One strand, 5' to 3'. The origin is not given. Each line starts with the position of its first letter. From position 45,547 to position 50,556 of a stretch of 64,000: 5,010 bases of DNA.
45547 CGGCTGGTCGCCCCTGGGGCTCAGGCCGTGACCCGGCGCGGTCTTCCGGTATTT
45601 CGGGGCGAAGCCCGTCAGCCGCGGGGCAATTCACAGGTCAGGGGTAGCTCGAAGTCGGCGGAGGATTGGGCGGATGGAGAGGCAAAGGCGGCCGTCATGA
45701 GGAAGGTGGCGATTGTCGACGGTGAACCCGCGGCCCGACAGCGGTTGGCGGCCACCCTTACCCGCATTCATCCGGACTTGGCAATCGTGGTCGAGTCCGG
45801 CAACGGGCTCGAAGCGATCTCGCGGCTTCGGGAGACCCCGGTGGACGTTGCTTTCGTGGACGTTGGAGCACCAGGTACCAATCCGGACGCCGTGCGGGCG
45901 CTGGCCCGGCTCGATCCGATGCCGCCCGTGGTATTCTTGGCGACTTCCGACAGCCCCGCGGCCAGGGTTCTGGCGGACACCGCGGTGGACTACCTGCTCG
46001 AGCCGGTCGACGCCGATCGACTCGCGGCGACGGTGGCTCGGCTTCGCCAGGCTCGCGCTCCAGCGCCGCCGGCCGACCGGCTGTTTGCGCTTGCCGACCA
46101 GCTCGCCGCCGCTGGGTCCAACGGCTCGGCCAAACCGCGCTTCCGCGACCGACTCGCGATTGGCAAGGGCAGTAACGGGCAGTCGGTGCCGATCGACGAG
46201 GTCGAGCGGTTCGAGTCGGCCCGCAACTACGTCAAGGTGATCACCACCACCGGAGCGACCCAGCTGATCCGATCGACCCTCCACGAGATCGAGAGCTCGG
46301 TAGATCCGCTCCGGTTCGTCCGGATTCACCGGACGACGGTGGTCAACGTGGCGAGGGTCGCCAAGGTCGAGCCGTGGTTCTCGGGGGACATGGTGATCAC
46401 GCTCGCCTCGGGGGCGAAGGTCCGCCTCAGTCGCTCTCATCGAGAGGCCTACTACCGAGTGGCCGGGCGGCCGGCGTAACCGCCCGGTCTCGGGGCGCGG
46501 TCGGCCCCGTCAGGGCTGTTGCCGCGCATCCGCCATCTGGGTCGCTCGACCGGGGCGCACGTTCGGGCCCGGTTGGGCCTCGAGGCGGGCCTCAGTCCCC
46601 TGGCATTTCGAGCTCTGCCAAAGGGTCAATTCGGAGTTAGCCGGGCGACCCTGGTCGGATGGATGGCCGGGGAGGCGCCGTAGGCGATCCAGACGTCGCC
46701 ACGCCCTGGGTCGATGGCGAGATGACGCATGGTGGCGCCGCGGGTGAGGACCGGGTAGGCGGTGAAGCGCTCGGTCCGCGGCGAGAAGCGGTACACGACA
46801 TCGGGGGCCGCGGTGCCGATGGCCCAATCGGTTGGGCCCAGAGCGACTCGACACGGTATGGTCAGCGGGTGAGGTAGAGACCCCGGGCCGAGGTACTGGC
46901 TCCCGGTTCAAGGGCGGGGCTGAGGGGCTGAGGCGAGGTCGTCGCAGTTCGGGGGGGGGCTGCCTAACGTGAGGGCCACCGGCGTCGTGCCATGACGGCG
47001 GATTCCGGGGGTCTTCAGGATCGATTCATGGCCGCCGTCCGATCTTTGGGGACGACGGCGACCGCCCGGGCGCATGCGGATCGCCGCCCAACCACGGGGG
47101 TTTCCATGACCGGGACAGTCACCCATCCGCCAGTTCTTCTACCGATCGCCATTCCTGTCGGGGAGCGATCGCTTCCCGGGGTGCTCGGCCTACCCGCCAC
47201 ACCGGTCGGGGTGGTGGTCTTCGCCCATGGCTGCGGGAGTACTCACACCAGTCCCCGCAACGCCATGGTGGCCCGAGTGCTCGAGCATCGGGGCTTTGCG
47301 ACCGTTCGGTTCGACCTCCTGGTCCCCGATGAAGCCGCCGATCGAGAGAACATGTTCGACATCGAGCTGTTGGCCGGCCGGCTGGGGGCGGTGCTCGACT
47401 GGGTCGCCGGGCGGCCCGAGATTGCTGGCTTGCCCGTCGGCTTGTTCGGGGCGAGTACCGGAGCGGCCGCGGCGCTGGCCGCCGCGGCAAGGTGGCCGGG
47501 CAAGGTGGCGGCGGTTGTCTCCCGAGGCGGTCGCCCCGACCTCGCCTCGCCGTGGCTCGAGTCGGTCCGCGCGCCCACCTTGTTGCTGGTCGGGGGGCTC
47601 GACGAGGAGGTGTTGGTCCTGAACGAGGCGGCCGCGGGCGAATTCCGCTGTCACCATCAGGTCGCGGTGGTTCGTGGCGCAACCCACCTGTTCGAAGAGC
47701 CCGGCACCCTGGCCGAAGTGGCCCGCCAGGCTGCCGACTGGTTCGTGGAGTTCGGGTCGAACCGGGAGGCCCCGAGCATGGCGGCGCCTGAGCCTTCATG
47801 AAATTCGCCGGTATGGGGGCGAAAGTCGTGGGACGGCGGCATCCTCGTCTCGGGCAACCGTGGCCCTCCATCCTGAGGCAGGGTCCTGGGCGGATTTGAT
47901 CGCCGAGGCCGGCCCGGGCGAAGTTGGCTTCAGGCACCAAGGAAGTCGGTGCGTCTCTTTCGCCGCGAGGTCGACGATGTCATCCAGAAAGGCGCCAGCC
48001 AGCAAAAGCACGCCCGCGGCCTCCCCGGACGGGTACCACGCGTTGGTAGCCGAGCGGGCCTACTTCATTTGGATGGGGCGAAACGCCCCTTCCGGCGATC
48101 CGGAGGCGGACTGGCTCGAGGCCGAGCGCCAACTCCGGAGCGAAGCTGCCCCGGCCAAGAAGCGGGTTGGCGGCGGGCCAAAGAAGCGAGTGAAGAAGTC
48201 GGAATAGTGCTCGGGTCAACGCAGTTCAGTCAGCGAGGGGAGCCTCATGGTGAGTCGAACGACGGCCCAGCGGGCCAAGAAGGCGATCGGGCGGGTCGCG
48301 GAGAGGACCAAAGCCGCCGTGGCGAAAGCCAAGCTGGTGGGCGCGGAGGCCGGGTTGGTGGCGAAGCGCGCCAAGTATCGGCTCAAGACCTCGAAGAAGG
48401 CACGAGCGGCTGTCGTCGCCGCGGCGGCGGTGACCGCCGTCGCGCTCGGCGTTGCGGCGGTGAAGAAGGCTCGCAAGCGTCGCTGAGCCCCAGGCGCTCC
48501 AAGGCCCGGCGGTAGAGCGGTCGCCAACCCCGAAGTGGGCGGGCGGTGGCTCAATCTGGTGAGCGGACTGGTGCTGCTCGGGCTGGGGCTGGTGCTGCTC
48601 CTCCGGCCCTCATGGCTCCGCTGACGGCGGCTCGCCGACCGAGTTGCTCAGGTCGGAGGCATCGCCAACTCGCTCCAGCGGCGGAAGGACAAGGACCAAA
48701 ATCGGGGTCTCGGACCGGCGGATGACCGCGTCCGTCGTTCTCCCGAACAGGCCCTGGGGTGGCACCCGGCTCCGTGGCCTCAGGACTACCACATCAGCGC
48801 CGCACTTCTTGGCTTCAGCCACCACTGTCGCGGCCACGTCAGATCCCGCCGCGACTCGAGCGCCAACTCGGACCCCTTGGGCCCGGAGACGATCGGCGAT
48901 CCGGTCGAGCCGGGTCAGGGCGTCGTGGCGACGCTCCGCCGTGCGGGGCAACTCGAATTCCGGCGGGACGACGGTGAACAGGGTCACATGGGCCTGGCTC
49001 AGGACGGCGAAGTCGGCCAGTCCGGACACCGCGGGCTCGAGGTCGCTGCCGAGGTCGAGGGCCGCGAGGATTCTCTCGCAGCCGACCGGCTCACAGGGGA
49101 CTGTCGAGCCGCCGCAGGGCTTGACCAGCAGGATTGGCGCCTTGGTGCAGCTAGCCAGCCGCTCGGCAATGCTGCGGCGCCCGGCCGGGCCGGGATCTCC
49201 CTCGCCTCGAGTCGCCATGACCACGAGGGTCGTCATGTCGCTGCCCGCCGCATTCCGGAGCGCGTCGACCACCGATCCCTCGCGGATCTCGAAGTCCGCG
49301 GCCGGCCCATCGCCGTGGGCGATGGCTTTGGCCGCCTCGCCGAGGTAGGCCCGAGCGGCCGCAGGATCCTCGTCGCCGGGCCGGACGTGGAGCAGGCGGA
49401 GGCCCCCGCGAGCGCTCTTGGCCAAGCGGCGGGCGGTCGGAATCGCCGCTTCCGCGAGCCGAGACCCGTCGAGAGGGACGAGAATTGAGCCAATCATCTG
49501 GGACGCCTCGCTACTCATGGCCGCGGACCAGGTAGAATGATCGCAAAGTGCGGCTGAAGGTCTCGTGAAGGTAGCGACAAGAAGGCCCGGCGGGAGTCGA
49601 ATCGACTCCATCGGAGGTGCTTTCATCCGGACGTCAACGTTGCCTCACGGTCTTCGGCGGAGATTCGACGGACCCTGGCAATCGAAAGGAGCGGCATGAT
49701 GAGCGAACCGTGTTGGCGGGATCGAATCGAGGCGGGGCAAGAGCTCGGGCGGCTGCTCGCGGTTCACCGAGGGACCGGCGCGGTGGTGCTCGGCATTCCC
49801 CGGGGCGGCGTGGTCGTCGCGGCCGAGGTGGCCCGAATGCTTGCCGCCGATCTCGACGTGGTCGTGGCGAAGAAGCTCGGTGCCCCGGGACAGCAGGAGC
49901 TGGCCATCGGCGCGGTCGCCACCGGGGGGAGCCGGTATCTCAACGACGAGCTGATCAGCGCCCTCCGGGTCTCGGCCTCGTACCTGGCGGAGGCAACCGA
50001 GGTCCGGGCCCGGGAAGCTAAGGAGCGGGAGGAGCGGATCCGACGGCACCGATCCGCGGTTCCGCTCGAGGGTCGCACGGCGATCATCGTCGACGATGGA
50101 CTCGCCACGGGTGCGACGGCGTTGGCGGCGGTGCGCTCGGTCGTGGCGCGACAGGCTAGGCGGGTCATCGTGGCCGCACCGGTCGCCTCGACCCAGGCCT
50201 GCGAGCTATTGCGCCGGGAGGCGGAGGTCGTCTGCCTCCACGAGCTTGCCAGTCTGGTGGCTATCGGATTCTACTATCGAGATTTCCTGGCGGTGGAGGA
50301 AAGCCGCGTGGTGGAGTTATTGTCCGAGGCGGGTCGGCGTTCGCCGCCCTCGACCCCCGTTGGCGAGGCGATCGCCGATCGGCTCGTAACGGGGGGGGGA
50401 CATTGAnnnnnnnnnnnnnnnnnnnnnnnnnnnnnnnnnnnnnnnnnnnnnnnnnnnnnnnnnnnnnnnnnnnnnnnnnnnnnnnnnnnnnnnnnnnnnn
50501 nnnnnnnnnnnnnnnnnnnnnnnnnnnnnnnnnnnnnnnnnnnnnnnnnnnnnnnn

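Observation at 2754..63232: Octamer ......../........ is about ten-fold over-represented and scattered through genes on both strands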

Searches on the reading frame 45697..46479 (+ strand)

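Call 32: search_protein_families(library=pfam, proteins=[window:45697-46479:+], max_evalue=0.01)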
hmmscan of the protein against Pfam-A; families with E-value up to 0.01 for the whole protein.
window:45697-46479:+ (260 aa): 2 families
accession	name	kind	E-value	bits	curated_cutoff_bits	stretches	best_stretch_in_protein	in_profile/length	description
PF04397.21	LytTR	-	3.8e-19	69.2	22.6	1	164-249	6-90/98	LytTr DNA-binding domain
PF00072.30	Response_reg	-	1.9e-10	41.3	30.2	1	4-113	1-110/111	Response regulator receiver domain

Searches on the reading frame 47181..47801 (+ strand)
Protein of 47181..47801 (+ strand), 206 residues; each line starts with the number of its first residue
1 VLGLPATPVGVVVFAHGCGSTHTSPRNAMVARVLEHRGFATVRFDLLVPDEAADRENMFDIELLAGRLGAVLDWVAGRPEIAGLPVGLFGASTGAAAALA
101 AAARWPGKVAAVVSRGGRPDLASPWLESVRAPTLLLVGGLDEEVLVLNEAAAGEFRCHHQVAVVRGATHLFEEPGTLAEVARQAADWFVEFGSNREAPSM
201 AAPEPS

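Call 32: search_protein_families(library=pfam, proteins=[window:47181-47801:+], max_evalue=0.01)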
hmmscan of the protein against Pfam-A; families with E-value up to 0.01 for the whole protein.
window:47181-47801:+ (206 aa): 5 families
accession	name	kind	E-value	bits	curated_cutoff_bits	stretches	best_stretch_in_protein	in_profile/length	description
PF00561.26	Abhydrolase_1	-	1.8e-06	28.2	25.8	1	11-161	2-145/245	alpha/beta hydrolase fold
PF12146.15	Hydrolase_4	-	3.4e-06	27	27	1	8-114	3-106/239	Serine aminopeptidase, S33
PF01738.24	DLH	-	7.9e-05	22.8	21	1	9-181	14-199/217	Dienelactone hydrolase family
PF20408.4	Abhydrolase_11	-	8e-05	22.9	27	1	11-171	4-167/193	Alpha/beta hydrolase domain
PF02129.25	Peptidase_S15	-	0.0017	18.5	23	1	70-127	82-138/262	X-Pro dipeptidyl-peptidase (S15 family)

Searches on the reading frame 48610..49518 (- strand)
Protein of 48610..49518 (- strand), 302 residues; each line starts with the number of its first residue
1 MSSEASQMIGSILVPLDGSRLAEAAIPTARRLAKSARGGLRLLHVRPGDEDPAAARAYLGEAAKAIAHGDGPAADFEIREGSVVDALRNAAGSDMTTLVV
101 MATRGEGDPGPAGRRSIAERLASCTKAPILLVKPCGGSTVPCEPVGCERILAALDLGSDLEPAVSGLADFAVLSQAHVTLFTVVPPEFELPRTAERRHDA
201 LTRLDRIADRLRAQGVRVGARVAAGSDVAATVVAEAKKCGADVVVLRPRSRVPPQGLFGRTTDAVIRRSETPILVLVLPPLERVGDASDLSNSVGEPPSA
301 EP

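Call 32: search_protein_families(library=pfam, proteins=[window:48610-49518:-], max_evalue=0.01)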
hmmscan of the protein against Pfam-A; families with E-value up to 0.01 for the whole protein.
window:48610-49518:- (302 aa): 1 family
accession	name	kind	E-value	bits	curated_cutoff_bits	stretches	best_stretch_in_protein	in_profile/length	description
PF00582.32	Usp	-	1.3e-25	91.1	24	2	148-275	3-139/141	Universal stress protein family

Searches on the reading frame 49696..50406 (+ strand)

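Call 33: search_protein_families(library=pfam, proteins=[window:49696-50406:+], max_evalue=0.01)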
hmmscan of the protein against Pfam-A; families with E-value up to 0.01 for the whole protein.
window:49696-50406:+ (236 aa): 3 families
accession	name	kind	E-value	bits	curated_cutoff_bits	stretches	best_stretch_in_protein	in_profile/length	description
PF00156.33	Pribosyltran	-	3.5e-13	49.6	26.3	1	28-180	30-140/158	Phosphoribosyl transferase domain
PF14681.12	UPRTase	-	6.4e-05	23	27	1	124-176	118-172/206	Uracil phosphoribosyltransferase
PF15609.12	PRTase_2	-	0.0067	16.4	28.8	0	124-163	117-156/188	Phosphoribosyl transferase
